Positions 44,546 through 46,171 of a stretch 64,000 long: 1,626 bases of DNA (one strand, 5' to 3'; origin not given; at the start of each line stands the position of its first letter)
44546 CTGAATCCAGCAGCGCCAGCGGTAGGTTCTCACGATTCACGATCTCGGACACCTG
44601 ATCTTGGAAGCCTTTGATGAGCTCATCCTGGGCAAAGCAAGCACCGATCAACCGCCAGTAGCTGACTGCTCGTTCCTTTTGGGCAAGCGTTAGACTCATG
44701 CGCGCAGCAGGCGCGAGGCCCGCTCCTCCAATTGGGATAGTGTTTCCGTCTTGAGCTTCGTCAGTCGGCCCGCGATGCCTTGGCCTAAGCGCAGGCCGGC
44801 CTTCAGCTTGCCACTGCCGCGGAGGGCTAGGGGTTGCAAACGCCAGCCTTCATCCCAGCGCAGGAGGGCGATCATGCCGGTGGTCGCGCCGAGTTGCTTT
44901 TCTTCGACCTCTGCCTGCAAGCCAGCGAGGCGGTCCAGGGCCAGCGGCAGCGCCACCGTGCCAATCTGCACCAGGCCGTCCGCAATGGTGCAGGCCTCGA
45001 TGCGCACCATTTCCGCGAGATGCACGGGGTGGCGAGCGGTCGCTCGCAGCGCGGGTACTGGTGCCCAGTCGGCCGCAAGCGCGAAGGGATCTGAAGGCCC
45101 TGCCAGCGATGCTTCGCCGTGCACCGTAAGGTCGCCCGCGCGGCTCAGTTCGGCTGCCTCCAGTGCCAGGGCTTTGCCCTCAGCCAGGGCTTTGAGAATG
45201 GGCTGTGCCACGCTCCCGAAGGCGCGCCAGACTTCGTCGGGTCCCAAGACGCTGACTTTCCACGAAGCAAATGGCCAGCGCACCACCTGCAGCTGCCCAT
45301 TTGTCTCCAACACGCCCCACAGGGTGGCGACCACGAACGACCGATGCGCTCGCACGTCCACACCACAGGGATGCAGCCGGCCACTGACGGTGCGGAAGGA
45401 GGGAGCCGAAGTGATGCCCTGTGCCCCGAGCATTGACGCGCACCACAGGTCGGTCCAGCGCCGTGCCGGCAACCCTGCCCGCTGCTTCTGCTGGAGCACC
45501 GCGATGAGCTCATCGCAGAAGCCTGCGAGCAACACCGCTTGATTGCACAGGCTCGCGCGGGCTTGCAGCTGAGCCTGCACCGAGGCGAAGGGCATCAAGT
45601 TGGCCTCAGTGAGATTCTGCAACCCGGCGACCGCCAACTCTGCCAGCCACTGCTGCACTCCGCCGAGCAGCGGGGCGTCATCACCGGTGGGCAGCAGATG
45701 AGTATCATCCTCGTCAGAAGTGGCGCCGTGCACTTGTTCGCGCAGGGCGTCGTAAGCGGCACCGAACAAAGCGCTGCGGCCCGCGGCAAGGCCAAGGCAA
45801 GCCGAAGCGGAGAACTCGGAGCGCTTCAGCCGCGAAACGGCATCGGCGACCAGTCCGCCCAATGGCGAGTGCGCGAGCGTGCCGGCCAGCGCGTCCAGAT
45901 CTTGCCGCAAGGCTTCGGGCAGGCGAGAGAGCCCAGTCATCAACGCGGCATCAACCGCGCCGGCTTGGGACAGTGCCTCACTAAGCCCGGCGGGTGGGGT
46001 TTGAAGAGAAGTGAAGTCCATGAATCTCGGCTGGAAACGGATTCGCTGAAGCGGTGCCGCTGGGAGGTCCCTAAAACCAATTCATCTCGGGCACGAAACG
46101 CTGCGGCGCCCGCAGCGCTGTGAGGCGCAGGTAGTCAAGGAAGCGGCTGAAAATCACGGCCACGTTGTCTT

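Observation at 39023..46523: Five-gene SWIM-like / unknown / VWA / MoxR-AAA+ / DUF5682-like operon (YehLMPQ-like): best candidate for an uncharacterised system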

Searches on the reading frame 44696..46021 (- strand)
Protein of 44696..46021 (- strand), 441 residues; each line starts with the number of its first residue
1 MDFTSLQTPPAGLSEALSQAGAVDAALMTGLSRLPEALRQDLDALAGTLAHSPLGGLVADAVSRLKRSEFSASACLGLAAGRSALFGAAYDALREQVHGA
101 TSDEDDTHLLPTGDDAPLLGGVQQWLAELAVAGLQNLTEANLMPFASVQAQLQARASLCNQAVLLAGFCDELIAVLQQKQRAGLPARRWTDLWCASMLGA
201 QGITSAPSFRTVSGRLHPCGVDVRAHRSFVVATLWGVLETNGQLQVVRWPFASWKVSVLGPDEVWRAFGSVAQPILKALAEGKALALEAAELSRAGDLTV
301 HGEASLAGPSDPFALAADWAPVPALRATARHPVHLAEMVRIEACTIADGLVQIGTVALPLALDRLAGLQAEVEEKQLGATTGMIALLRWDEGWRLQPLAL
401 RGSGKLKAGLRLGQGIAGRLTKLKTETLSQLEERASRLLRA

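Call 4: search_protein_families(library=pfam, proteins=[window:44696-46021:-], max_evalue=0.01)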
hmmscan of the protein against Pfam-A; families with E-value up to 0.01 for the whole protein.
window:44696-46021:- (441 aa): 0 families

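Call 5: search_protein_families(library=padloc, proteins=[window:44696-46021:-], max_evalue=0.01)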
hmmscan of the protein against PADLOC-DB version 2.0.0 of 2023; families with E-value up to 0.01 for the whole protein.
window:44696-46021:- (441 aa): 0 families

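Call 6: search_protein_families(library=ncbifam, proteins=[window:44696-46021:-], max_evalue=0.01)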
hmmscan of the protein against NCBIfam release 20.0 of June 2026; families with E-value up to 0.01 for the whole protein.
window:44696-46021:- (441 aa): 0 families

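Call 16: find_homologous_proteins(query=window:44696-46021:-)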
Query window:44696-46021:- (441 aa): 24 proteins with E <= 0.001 among 8000 candidates.
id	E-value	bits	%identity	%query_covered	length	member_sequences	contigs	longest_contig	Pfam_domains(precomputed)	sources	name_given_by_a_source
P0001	1.5e-279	945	100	100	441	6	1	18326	-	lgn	-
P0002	3.2e-171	588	65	100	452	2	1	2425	-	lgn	-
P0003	3.5e-165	568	68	95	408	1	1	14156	-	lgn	-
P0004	2.0e-162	559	63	100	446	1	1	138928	-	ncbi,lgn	ncbi:MAG: hypothetical protein V4726_09275 [Verrucomicrobiota bacterium]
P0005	1.6e-161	556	61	100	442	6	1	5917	-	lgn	-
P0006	3.2e-149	516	59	100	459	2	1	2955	-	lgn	-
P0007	4.7e-143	495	57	100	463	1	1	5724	-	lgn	-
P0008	4.1e-113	397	47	100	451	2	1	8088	-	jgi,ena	-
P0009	5.8e-113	396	46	100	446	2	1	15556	-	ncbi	ncbi:MAG: hypothetical protein V4710_15185 [Verrucomicrobiota bacterium]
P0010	1.8e-105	372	50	100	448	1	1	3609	-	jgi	jgi:hypothetical protein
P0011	3.6e-95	338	43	96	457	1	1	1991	-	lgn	-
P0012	2.3e-93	332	48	85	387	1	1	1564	-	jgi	jgi:hypothetical protein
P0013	1.4e-83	300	42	100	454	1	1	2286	-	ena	-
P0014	4.6e-44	169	35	97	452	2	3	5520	-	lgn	-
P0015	6.3e-44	169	35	98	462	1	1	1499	-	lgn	-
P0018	4.3e-41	160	35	98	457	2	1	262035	-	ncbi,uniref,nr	ncbi:hypothetical protein Afil01_62460 [Actinorhabdospora filicis]|uniref:Uncharacterized protein n=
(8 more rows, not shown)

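Call 17: find_encoding_contigs(protein=P0018, flank=10000, max_places=2)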
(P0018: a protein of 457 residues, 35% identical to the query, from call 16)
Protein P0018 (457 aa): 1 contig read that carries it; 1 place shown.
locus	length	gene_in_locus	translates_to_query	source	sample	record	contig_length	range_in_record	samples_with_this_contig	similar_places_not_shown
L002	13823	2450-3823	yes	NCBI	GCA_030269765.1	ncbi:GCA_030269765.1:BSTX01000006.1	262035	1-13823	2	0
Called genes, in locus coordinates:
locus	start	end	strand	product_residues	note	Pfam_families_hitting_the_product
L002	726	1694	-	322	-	-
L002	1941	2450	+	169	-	-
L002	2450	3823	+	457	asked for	-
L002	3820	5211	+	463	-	PF05762:VWA_CoxE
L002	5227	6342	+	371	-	PF07728:AAA_5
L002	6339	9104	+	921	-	PF18934:DUF5682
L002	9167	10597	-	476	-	PF00860:Xan_ur_permease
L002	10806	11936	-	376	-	PF00144:Beta-lactamase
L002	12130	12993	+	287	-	PF02558:ApbA (faint), PF02826:2-Hacid_dh_C (weak), PF03446:NAD_binding_2, PF03807:F420_oxidored, PF21761:RedAm-like_C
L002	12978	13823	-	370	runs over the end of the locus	PF00144:Beta-lactamase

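Call 18: find_encoding_contigs(protein=P0004, flank=10000, max_places=2)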
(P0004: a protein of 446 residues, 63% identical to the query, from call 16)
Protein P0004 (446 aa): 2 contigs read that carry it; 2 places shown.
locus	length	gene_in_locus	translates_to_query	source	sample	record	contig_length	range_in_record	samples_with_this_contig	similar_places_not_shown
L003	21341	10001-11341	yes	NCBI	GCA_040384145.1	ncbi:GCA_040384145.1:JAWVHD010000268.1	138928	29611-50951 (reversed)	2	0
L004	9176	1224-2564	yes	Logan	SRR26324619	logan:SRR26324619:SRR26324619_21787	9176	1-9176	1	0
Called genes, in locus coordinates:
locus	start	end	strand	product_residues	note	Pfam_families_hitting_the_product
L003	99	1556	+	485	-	PF12161:HsdM_N, PF02384:N6_Mtase, PF01170:UPF0020 (weak), PF20473:MmeI_Mtase (faint), PF07669:Eco57I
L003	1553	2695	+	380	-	PF01420:Methylase_S (weak)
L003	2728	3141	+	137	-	PF11225:DUF3024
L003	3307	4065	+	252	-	PF01396:Zn_ribbon_Top1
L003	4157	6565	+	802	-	PF04851:ResIII, PF00270:DEAD, PF18766:SWI2_SNF2, PF00271:Helicase_C (weak), PF08463:EcoEI_R_C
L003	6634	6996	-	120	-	-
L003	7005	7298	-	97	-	PF09907:HigB_toxin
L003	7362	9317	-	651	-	PF07973:tRNA_SAD, PF00587:tRNA-synt_2b, PF03129:HGTP_anticodon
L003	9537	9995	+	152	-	-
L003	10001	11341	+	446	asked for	-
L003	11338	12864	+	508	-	PF05762:VWA_CoxE, PF13519:VWA_2 (weak)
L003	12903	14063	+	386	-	PF07728:AAA_5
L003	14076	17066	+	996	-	PF18934:DUF5682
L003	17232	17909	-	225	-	PF00005:ABC_tran, PF13304:AAA_21 (faint)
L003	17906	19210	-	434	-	PF00501:AMP-binding, PF14535:AMP-binding_C_2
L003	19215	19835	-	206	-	-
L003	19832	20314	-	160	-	PF13279:4HBT_2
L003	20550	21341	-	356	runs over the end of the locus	PF21783:YNCE (faint), PF24684:Vgb_lyase (faint), PF24814:WD40_Prp19 (faint), PF10282:Lactonase (faint), PF25174:Beta-prop_THOC3 (weak), PF16819:DUF5074, PF02239:Cytochrom_D1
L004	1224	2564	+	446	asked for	-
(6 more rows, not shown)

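Call 20: search_protein_families(library=pfam, proteins=[L002:1941-2450:+, L003:9537-9995:+, window:44696-46021:-], max_evalue=10)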
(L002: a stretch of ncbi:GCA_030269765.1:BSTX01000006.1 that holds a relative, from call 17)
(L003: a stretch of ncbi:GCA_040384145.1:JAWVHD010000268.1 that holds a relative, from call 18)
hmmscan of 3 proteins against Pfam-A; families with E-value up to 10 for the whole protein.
L002:1941-2450:+ (169 aa): 1 family
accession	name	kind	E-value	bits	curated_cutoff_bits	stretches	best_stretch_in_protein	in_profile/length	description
PF03427.18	CBM_19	-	0.026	15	20.1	1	63-84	21-42/61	Carbohydrate binding domain (family 19)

L003:9537-9995:+ (152 aa): 0 families

window:44696-46021:- (441 aa): 0 families

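Call 30: search_solved_structures(query=A2, max_evalue=1)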
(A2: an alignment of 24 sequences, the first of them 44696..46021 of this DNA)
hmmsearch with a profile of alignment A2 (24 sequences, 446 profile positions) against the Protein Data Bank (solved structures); distinct sequences matched with E-value up to 1: 1.
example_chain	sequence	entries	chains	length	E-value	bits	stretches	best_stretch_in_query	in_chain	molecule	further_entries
5js9_D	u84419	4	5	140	0.51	12.5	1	109-151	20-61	gp41 | Envelope glycoprotein gp160 | Envelope glycoprotein gp41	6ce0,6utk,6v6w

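Call 32: search_protein_families(library=pfam, proteins=[L002:6339-7298:+], max_evalue=10)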
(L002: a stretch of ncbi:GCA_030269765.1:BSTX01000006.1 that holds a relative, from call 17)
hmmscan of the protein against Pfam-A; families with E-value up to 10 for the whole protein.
L002:6339-7298:+ (320 aa): 1 family
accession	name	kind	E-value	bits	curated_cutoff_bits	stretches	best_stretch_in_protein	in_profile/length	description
PF18934.5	DUF5682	-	1.3e-17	63.9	26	1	63-317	3-232/727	Family of unknown function (DUF5682)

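Call 46: predict_structure(alignment_id=A2)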
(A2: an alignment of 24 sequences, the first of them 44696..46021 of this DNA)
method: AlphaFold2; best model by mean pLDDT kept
length: 441 residues; sequences in the alignment: 24
mean_pLDDT: 87.6   pTM: 0.86
mean pLDDT of the five models: 87.6, 87.5, 86.6, 85.9, 85.4
residues with pLDDT >= 90: 256; 70-90: 141; 50-70: 43; < 50: 1
segments of 3 or more residues with pLDDT < 50: none
pLDDT, mean of each block of 10 residues (from residue 1): 91 92 95 94 94 92 94 93 93 90 54 76 93 89 82 82 87 80 83 90 74 96 85 96 94 76 84 93 96 91 90 90 84 92 95 96 87 92 96 95 91 92 66 60 51
secondary structure, 60 per line:
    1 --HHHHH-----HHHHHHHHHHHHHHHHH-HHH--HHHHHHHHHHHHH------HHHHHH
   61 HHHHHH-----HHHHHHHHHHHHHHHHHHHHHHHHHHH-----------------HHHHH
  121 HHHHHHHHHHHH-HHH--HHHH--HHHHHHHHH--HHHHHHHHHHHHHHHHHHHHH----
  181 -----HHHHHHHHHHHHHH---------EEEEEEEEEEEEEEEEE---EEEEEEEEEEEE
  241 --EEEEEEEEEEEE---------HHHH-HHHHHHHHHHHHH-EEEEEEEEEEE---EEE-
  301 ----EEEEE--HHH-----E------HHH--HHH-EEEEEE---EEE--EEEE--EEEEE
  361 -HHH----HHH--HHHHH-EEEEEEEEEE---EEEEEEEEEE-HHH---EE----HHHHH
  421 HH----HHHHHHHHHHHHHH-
elements in order: H3-7 H13-29 H36-48 H55-66 H72-98 H116-132 H139-142 H145-153 H156-176 H186-199 E209-225 E229-240 E243-254 H264-267 H269-281 E283-293 E297-299 E305-309 E336-341 E345-347 E350-353 E356-360 H374-378 E380-389 E393-402 H416-422 H427-440

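Call 48: fold_search(model_id=the predicted structure, library=pdb)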
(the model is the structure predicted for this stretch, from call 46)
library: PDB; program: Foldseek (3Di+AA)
matches with E <= 10: 975; with E <= 0.001: 0
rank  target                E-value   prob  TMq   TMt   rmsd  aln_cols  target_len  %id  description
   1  8d0b_A                4.2e-02  0.35  0.14  0.07  17.4       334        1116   10  Human CST-DNA polymerase alpha/primase preinitiation complex bound to 4xTEL-foldback template (released 2022-06-22)
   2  9ut1_C                1.2e-01  0.20  0.13  0.09  13.4       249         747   13  The helicase-primase complex from HHV1 bound with ssDNA and amenamevir (released 2026-04-08)
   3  8soj_A                1.3e-01  0.33  0.19  0.09  11.4       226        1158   16  Cryo-EM structure of human CST bound to POT1(ESDL)/TPP1 in the absence of telomeric ssDNA (released 2023-06-07)
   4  6ofk_B                2.1e-01  0.07  0.10  0.16  16.1       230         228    8  Crystal structure of green fluorescent protein (GFP); S65T; ih circular permutant (50-51) (released 2019-07-10)
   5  2hql_F                2.5e-01  0.25  0.12  0.34   9.4       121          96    7  Crystal structure of a small single-stranded DNA binding protein from Mycoplasma pneumoniae (released 2007-05-01)
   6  9q6a_B                2.7e-01  0.08  0.10  0.16  19.7       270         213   14  Crystal structure of octameric COMMD-like protein MBK5214510 from Flavobacteriaceae bacterium (released 2025-10-01)
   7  1jmc_A                2.9e-01  0.23  0.20  0.31  10.0       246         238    8  SINGLE STRANDED DNA-BINDING DOMAIN OF HUMAN REPLICATION PROTEIN A BOUND TO SINGLE STRANDED DNA, RPA70 SUBUNIT, RESIDUE (released 1997-10-16)
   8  2cwa                  2.9e-01  0.09  0.12  0.21  19.4       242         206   12  Crystal Structure Of The Single-stranded DNA Binding Protein From Thermus Thermophilus HB8 (released 2005-12-17)
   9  6ogc_A                2.9e-01  0.06  0.10  0.16  16.1       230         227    9  Crystal structure of Green Fluorescent Protein (GFP); S65T, Y66(2,3-F2Y), H148D; circular permutant (50-51) (released 2020-04-08)
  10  3tal_B                3.2e-01  0.38  0.11  0.11  12.6        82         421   18  Crystal structure of NurA with manganese (released 2011-11-23)
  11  6un7_A                3.2e-01  0.05  0.09  0.14  16.2       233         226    9  Crystal structure of green fluorescent protein (GFP); S65T, Y66(3-OMeY); ih circular permutant (50-51) (released 2020-10-14)
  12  7bn9_A                3.3e-01  0.04  0.06  0.05  17.8       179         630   12  Crystal Structure of Bacillus subtilis Penicillin Binding Protein 3 (released 2022-03-02)
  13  2g3d_B                3.5e-01  0.05  0.08  0.16  15.7       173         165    9  Structure of S65G Y66A GFP variant after spontaneous peptide hydrolysis (released 2006-04-18)
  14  6ofl_A                3.5e-01  0.04  0.09  0.14  16.2       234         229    9  Crystal structure of green fluorescent protein (GFP); S65T, Y66(3-ClY); ih circular permutant (50-51) (released 2019-07-10)
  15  3a5u_B                3.7e-01  0.28  0.13  0.39   9.7       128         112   14  Promiscuity and specificity in DNA binding to SSB: Insights from the structure of the Mycobacterium smegmatis SSB-ssDN (released 2010-08-18)
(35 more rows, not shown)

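Call 128: search_protein_families(library=phrogs, proteins=[window:44696-46021:-], max_evalue=0.001)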
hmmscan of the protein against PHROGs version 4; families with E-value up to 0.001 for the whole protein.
window:44696-46021:- (441 aa): 0 families
